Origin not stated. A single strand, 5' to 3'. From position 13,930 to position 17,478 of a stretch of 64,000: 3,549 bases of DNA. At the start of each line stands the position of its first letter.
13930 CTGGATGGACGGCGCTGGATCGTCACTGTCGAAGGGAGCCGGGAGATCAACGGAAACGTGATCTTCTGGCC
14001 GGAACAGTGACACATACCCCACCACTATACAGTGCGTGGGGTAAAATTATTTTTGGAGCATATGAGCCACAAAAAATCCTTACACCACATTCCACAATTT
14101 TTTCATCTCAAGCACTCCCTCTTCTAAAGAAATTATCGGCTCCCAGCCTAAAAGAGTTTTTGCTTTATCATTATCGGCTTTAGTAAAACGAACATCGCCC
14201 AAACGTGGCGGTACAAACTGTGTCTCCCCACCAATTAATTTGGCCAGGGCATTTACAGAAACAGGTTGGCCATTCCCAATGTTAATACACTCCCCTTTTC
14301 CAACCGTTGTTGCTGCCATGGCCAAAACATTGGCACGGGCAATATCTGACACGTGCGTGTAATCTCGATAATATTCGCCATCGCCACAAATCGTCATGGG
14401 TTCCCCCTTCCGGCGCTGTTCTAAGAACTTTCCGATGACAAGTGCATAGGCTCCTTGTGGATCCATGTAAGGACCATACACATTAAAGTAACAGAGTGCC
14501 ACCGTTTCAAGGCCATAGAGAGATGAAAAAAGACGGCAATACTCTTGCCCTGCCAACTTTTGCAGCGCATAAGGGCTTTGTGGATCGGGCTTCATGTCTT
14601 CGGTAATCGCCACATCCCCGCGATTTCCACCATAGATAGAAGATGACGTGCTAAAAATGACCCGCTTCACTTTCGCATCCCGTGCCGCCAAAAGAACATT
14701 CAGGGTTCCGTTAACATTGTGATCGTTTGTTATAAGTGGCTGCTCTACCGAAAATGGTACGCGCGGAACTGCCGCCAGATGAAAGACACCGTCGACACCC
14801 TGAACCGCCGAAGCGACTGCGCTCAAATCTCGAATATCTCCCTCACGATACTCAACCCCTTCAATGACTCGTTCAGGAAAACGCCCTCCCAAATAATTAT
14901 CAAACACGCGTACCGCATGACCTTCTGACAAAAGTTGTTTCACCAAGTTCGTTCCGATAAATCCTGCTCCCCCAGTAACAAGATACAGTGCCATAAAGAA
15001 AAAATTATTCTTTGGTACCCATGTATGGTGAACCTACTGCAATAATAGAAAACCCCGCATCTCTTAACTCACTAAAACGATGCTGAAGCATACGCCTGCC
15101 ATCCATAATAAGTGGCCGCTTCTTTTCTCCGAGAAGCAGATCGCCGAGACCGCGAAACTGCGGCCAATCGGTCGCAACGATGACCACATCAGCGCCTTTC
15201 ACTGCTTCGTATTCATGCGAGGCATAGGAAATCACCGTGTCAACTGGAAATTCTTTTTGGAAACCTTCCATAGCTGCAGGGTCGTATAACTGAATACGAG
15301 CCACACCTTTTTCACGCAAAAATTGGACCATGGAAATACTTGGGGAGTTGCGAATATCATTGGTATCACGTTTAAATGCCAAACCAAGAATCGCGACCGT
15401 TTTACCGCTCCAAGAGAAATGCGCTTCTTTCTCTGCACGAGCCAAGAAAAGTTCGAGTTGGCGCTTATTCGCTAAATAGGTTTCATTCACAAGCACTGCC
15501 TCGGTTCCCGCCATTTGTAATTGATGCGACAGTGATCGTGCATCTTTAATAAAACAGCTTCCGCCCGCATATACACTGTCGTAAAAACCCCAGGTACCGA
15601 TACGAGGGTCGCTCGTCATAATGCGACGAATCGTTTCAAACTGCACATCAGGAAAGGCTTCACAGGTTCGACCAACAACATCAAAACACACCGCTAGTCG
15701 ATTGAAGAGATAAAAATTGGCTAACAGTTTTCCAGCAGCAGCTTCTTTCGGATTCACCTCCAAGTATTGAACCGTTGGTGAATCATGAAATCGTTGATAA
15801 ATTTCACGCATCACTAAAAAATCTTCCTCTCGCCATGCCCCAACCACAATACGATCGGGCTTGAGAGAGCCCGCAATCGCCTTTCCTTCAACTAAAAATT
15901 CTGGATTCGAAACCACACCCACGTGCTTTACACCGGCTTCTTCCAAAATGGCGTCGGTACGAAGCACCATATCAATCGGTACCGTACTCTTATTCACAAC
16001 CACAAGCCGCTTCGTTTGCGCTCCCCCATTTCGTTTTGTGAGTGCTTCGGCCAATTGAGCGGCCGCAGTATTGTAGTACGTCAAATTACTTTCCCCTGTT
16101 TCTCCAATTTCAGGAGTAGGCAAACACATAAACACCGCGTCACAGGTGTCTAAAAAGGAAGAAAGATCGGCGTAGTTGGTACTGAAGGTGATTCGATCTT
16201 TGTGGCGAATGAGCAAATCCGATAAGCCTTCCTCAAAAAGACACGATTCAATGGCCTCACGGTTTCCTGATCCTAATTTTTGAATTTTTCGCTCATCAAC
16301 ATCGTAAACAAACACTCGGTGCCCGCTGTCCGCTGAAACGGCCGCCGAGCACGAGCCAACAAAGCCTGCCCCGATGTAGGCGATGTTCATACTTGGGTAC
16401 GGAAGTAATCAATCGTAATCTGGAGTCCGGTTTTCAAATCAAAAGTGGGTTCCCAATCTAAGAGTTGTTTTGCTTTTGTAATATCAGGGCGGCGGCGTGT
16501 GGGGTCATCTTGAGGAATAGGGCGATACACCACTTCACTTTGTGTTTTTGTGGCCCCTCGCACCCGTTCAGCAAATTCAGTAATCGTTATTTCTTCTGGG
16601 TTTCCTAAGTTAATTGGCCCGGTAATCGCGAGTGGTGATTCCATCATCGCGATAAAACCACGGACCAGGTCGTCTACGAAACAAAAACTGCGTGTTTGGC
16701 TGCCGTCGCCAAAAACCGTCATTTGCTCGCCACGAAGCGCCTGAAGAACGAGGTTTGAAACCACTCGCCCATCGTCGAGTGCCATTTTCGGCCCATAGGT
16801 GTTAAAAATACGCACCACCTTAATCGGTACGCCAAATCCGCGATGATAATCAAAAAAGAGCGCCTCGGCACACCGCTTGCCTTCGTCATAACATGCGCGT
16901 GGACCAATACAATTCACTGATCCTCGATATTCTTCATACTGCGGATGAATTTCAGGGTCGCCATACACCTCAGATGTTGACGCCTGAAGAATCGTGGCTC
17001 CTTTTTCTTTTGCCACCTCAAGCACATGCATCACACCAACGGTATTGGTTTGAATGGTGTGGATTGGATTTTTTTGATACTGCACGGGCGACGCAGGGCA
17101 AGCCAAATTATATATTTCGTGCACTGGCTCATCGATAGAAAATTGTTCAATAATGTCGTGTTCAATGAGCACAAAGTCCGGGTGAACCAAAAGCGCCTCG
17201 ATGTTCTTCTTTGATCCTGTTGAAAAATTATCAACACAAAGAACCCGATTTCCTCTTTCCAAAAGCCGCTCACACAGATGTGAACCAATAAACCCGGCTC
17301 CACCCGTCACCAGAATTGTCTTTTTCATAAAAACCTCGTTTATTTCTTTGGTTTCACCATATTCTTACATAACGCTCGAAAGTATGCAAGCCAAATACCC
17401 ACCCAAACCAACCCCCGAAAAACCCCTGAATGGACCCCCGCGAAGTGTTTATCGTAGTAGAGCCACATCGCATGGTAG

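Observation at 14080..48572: Roughly 34-kb super-operon of about 33 glycan-biosynthesis genes with overlapping reading frames and a near-leaderless promoter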

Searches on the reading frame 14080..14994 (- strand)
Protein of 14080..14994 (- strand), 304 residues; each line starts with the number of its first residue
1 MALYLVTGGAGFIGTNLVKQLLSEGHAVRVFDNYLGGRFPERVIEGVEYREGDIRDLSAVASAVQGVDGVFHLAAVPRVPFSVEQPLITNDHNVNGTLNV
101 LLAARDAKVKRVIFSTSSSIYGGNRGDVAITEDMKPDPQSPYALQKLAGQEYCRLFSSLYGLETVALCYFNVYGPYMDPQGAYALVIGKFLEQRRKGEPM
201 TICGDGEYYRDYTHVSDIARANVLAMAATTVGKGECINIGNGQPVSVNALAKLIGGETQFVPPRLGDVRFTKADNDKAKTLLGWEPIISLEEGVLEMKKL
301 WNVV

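Call 6: search_protein_families(library=pfam, proteins=[window:14080-14994:-])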
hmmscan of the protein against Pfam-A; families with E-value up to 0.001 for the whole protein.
window:14080-14994:- (304 aa): 8 families
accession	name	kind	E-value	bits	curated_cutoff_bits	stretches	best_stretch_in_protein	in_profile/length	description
PF01370.27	Epimerase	-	2.4e-58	197.8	20.9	1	5-240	2-240/240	NAD dependent epimerase/dehydratase family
PF16363.11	GDP_Man_Dehyd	-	2.3e-51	175.7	27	1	5-297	1-332/332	GDP-mannose 4,6 dehydratase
PF01073.25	3Beta_HSD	-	1.4e-25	90.3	22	1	5-228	1-231/280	3-beta hydroxysteroid dehydrogenase/isomerase family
PF02719.21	Polysacc_synt_2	-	7.6e-15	55.3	20.2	1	5-252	2-241/293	Polysaccharide biosynthesis protein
PF13460.12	NAD_binding_10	-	7.5e-12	45.9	27.2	1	8-125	1-106/184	NAD(P)H-binding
PF04321.23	RmlD_sub_bind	-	1.1e-09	38.3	27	1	5-175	4-154/287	RmlD substrate binding domain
PF07993.18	NAD_binding_4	-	3.5e-08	33.3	20.1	0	63-141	85-159/258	Male sterility protein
PF05368.20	NmrA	-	1.9e-07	31.4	27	1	5-117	6-107/298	NmrA-like family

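Call 90: search_protein_families(library=ncbifam, max_evalue=1e-10, proteins=[window:14080-14994:-])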
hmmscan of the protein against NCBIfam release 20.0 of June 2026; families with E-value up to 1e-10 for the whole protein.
window:14080-14994:- (304 aa): 22 families
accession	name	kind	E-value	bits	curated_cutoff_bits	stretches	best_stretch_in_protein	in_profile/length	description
NF011728.1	PRK15181.1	equivalog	4.7e-46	157.4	760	1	4-299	18-335/348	Vi polysaccharide biosynthesis UDP-N-acetylglucosaminuronic acid C-4 epimerase TviC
TIGR01179.1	galE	equivalog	2.9e-45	154.5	262.3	1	5-291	3-315/332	UDP-glucose 4-epimerase GalE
TIGR04180.1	EDH_00030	hypoth_equivalog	1.3e-44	152.5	475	1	5-286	2-294/297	NAD-dependent 4,6-dehydratase LegB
TIGR01181.1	dTDP_gluc_dehyt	equivalog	3.9e-36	124.8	365.1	1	4-296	2-306/321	dTDP-glucose 4,6-dehydratase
NF007956.0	PRK10675.1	subfamily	3.4e-30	105.3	394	1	5-293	4-321/338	UDP-glucose 4-epimerase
TIGR02197.1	heptose_epim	equivalog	1.1e-27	97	274.6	1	5-295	2-307/316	ADP-glyceromanno-heptose 6-epimerase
NF042422.1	oxyalk_red_OleD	equivalog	3.7e-25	89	580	1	5-250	4-242/329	2-alkyl-3-oxoalkanoate reductase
TIGR03466.1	HpnA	hypoth_equivalog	1.3e-22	80.1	367.65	1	5-132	4-128/327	hopanoid-associated sugar epimerase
NF007582.0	PRK10217.1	equivalog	7.3e-21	74.6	698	1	4-241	4-253/355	dTDP-glucose 4,6-dehydratase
NF042423.1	oxyalk_red_Shew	equivalog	2.5e-20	72.8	580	1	5-251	12-250/331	2-alkyl-3-oxoalkanoate reductase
NF007490.0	PRK10084.1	subfamily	6.6e-20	71.4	649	1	130-294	155-327/361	dTDP-glucose 4,6-dehydratase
NF052578.1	StrlDmthSdmBMthl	equivalog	2.7e-18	66.8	600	1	5-233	4-223/328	sterol demethylase protein SdmB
NF047922.1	GDPFucSynFcl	equivalog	3.6e-18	66.1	500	1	96-298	84-298/308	GDP-L-fucose synthase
NF008360.0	PRK11150.1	equivalog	1.3e-17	64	452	1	5-252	3-248/310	ADP-glyceromanno-heptose 6-epimerase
NF043036.1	ErythonDh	equivalog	1.2e-15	57.5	325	1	5-149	4-156/321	D-erythronate dehydrogenase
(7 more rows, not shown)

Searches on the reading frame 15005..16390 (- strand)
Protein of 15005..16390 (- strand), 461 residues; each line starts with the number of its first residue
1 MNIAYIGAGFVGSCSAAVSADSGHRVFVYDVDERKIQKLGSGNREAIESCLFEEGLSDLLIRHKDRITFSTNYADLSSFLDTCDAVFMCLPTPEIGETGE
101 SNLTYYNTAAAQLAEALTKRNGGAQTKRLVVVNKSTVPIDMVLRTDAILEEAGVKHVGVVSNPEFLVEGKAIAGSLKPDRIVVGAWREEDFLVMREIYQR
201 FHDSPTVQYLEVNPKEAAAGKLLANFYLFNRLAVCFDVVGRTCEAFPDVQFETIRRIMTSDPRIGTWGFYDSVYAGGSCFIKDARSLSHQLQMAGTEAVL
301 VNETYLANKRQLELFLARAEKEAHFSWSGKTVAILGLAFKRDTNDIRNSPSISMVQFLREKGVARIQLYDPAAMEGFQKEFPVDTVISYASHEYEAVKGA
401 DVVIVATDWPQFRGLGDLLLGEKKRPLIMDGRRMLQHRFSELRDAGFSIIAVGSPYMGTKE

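Call 6: search_protein_families(library=pfam, proteins=[window:15005-16390:-])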
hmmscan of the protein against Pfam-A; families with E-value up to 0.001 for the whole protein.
window:15005-16390:- (461 aa): 6 families
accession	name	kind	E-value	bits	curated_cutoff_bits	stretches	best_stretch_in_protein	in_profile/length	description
PF03721.20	UDPG_MGDP_dh_N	-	3e-35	121.9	27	1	1-195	1-185/187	UDP-glucose/GDP-mannose dehydrogenase family, NAD binding domain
PF03720.21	UDPG_MGDP_dh_C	-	1.2e-25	90.3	30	1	333-436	1-102/103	UDP-glucose/GDP-mannose dehydrogenase family, UDP binding domain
PF00984.24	UDPG_MGDP_dh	-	3.5e-10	40.3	25.4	1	216-309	2-93/94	UDP-glucose/GDP-mannose dehydrogenase family, central domain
PF02737.24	3HCDH_N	-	6.4e-06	26.6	22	1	2-77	1-77/180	3-hydroxyacyl-CoA dehydrogenase, NAD binding domain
PF03807.23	F420_oxidored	-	0.00053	21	21.6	0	390-419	50-79/94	NADP oxidoreductase coenzyme F420-dependent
PF03446.21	NAD_binding_2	-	0.00084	19.8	21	0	2-93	1-66/161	NAD binding domain of 6-phosphogluconate dehydrogenase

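Call 17: find_encoding_contigs(protein=window:15005-16390:-, flank=10000, max_places=6)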
Protein window:15005-16390:- (461 aa): 1 contig read that carries it; 1 place shown.
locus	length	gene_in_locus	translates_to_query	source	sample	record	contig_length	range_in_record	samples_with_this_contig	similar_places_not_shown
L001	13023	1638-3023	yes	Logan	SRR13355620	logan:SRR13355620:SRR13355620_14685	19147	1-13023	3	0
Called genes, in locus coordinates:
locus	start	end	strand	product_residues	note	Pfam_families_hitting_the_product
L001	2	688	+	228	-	?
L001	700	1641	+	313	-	PF01073:3Beta_HSD, PF01370:Epimerase, PF04321:RmlD_sub_bind, PF07993:NAD_binding_4 (faint), PF16363:GDP_Man_Dehyd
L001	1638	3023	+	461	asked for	PF02737:3HCDH_N (weak), PF03721:UDPG_MGDP_dh_N, PF00984:UDPG_MGDP_dh, PF03720:UDPG_MGDP_dh_C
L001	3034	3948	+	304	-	PF01073:3Beta_HSD, PF01370:Epimerase, PF02719:Polysacc_synt_2, PF04321:RmlD_sub_bind, PF05368:NmrA (weak), PF07993:NAD_binding_4 (faint), PF13460:NAD_binding_10, PF16363:GDP_Man_Dehyd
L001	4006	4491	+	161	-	-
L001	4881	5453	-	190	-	-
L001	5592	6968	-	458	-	PF02397:Bac_transf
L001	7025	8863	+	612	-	-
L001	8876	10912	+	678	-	PF00082:Peptidase_S8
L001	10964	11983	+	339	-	PF01073:3Beta_HSD, PF01370:Epimerase, PF04321:RmlD_sub_bind (faint), PF07993:NAD_binding_4 (faint), PF16363:GDP_Man_Dehyd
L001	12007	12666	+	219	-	PF00535:Glycos_transf_2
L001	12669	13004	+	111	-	PF10066:DUF2304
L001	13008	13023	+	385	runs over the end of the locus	PF13439:Glyco_transf_4, PF13579:Glyco_trans_4_4, PF20706:GT4-conflict, PF00534:Glycos_transf_1, PF13692:Glyco_trans_1_4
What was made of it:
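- Tried and rejected: The look-up of the dehydrogenase gave only a 19-kb copy of the same 3' end (L001, call 17).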

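Call 21: list_cluster_members(proteins=[P0001, window:15005-16390:-, window:54010-54693:-, window:230-2050:-])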
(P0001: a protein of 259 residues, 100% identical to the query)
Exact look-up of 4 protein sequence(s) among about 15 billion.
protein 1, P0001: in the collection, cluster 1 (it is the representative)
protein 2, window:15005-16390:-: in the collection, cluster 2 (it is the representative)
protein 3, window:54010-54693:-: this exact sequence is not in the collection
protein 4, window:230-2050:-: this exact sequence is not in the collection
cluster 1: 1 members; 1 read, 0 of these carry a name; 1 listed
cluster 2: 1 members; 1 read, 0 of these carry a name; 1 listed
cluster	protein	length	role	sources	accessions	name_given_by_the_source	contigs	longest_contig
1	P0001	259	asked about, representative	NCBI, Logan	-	-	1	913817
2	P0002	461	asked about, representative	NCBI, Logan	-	-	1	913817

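Call 90: search_protein_families(library=ncbifam, max_evalue=1e-10, proteins=[window:15005-16390:-])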
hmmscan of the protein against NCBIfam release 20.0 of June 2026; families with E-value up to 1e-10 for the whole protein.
window:15005-16390:- (461 aa): 6 families
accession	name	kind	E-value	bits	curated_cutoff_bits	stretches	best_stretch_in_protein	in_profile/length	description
TIGR03026.1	NDP-sugDHase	subfamily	1.9e-79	267.4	189.8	1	1-433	1-413/413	nucleotide sugar dehydrogenase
NF041297.1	UDPGDh_AglM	equivalog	7.6e-73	245.8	670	1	1-438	1-420/429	UDP-glucose 6-dehydrogenase AglM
NF047673.2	TeichurnBiosyTuaD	equivalog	2.7e-66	224.5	700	1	2-460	3-437/439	UDP-glucose 6-dehydrogenase TuaD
NF040825.1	UDPMaNacDH_Arch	equivalog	1.6e-31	109.6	750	1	1-437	1-403/418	UDP-N-acetyl-D-mannosamine dehydrogenase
NF011631.0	PRK15057.1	equivalog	3.6e-18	65.9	757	1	1-375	1-341/388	UDP-glucose 6-dehydrogenase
NF008286.0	PRK11064.1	equivalog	2.8e-15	55.9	459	1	2-415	5-402/420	UDP-N-acetyl-D-mannosamine dehydrogenase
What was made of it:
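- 14080..17328 (-): Genes 27-29, the nucleotide-sugar module: an SDR dehydratase/epimerase (16387-17328), an NDP-sugar 6-dehydrogenase (15005-16390) and an SDR epimerase (14080-14994). TIGR03026 at 267 bits against a cut-off of 189.8 (call 90).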

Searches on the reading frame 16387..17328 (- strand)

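Call 6: search_protein_families(library=pfam, proteins=[window:16387-17328:-])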
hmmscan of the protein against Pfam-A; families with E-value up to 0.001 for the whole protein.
window:16387-17328:- (313 aa): 7 families
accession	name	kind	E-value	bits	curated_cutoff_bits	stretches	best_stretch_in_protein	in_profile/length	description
PF16363.11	GDP_Man_Dehyd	-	5.9e-53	180.9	27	1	6-303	1-330/332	GDP-mannose 4,6 dehydratase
PF01370.27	Epimerase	-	8.9e-53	179.6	20.9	1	5-240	1-238/240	NAD dependent epimerase/dehydratase family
PF04321.23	RmlD_sub_bind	-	9.7e-11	41.7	27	1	4-277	2-247/287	RmlD substrate binding domain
PF01073.25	3Beta_HSD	-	1.7e-09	37.6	22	1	6-159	1-158/280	3-beta hydroxysteroid dehydrogenase/isomerase family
PF07993.18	NAD_binding_4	-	5.1e-08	32.8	20.1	0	7-30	1-27/258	Male sterility protein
PF02719.21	Polysacc_synt_2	-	3e-05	23.8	20.2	1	5-111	1-120/293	Polysaccharide biosynthesis protein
PF00106.31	adh_short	-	7.4e-05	22.8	26.6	1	3-71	1-70/195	short chain dehydrogenase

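Call 90: search_protein_families(library=ncbifam, max_evalue=1e-10, proteins=[window:16387-17328:-])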
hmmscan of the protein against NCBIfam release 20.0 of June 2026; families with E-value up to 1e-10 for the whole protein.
window:16387-17328:- (313 aa): 16 families
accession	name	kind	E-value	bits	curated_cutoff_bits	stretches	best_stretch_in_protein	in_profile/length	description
TIGR04180.1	EDH_00030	hypoth_equivalog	3.5e-43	147.8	475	1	5-296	1-296/297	NAD-dependent 4,6-dehydratase LegB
TIGR01181.1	dTDP_gluc_dehyt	equivalog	7.2e-37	127.2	365.1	1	5-311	2-313/321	dTDP-glucose 4,6-dehydratase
TIGR01179.1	galE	equivalog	6.1e-31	107.5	262.3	1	5-304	2-320/332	UDP-glucose 4-epimerase GalE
NF008872.0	PRK11908.1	equivalog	8.6e-27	94.1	294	1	3-313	2-339/349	bifunctional UDP-4-keto-pentose/UDP-xylose synthase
NF005998.1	PRK08125.1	equivalog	1.2e-26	93.4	777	1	3-309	316-649/649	bifunctional UDP-4-amino-4-deoxy-L-arabinose formyltransferase/UDP-glucuronic acid oxidase ArnA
NF011728.1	PRK15181.1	equivalog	1.6e-24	86.5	760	1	3-309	16-337/348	Vi polysaccharide biosynthesis UDP-N-acetylglucosaminuronic acid C-4 epimerase TviC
TIGR02197.1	heptose_epim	equivalog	5e-23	81.7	274.6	1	5-303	1-307/316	ADP-glyceromanno-heptose 6-epimerase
NF007490.0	PRK10084.1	subfamily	1.8e-19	70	649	1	5-310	3-335/361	dTDP-glucose 4,6-dehydratase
NF007582.0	PRK10217.1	equivalog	2.8e-18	66.2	698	1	3-229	2-240/355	dTDP-glucose 4,6-dehydratase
TIGR02622.1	CDP_4_6_dhtase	equivalog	3.2e-17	62.7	278.45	1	2-311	4-332/352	CDP-glucose 4,6-dehydratase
NF007956.0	PRK10675.1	subfamily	3.6e-14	52.6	394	1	5-300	3-320/338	UDP-glucose 4-epimerase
NF047922.1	GDPFucSynFcl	equivalog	6.7e-14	52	500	1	2-309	2-301/308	GDP-L-fucose synthase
TIGR01777.1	yfcH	hypoth_equivalog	6.8e-12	45.5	207.35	0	202-261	184-242/292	TIGR01777 family oxidoreductase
NF041015.1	UDPsulfquin_syn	equivalog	6.1e-11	41.9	575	0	187-260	236-310/384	UDP-sulfoquinovose synthase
TIGR01472.1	gmd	equivalog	6.7e-11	42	415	0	4-229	2-239/342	GDP-mannose 4,6-dehydratase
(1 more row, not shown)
